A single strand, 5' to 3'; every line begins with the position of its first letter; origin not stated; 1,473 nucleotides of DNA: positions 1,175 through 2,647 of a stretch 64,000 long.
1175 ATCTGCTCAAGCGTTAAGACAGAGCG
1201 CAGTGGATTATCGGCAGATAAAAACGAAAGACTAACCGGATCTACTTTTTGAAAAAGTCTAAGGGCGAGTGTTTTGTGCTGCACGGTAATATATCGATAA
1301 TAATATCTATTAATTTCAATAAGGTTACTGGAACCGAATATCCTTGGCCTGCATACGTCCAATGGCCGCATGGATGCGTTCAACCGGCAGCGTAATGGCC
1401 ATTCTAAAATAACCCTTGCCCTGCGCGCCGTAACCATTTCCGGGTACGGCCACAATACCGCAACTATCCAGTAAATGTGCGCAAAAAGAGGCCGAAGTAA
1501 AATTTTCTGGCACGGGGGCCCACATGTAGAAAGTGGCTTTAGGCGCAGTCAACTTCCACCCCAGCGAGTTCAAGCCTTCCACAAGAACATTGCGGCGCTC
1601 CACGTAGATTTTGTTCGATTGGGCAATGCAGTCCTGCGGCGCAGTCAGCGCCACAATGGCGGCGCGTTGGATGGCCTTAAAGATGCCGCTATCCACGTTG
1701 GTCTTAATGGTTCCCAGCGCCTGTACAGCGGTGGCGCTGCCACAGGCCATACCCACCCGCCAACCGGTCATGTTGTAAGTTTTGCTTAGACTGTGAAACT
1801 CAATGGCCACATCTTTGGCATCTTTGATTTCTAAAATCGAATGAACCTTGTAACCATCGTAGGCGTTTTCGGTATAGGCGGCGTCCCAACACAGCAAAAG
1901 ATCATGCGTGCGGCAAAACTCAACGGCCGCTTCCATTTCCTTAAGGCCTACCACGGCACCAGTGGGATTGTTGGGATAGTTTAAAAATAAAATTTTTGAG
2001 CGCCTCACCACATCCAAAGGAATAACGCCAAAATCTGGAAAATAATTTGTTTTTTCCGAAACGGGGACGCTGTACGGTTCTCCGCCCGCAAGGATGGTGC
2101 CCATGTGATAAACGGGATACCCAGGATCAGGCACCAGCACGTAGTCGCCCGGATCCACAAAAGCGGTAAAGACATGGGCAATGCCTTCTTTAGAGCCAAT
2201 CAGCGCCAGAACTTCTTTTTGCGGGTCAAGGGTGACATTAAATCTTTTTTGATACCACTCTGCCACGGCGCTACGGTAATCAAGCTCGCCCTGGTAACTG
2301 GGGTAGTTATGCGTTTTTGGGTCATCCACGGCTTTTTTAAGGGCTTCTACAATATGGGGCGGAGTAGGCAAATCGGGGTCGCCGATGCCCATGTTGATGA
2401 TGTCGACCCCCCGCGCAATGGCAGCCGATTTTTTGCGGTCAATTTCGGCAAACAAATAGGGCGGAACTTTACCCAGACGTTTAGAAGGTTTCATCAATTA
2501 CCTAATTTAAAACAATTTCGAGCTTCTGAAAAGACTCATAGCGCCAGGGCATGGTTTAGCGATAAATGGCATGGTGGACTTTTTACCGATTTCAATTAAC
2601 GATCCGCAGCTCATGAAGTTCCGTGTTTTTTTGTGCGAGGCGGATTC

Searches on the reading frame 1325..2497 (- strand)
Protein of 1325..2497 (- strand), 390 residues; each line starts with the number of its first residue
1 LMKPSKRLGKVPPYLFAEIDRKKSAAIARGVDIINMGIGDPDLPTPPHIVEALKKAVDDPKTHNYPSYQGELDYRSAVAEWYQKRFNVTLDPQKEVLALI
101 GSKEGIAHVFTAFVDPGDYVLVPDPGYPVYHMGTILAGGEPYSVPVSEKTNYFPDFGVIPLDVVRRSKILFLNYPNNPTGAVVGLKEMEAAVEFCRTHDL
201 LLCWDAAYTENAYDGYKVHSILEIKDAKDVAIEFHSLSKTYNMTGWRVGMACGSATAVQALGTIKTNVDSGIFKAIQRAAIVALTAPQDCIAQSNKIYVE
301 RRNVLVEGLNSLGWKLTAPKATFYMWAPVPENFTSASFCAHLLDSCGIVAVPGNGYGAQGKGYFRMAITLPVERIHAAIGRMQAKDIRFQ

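Call 99: search_protein_families(library=pfam, proteins=[window:1325-2497:-], max_evalue=0.00001)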
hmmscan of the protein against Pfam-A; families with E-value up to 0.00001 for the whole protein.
window:1325-2497:- (390 aa): 1 family
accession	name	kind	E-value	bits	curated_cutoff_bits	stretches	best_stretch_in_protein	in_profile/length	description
PF00155.27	Aminotran_1_2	-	3.3e-64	217.8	19.7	1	32-380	2-359/361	Aminotransferase class I and II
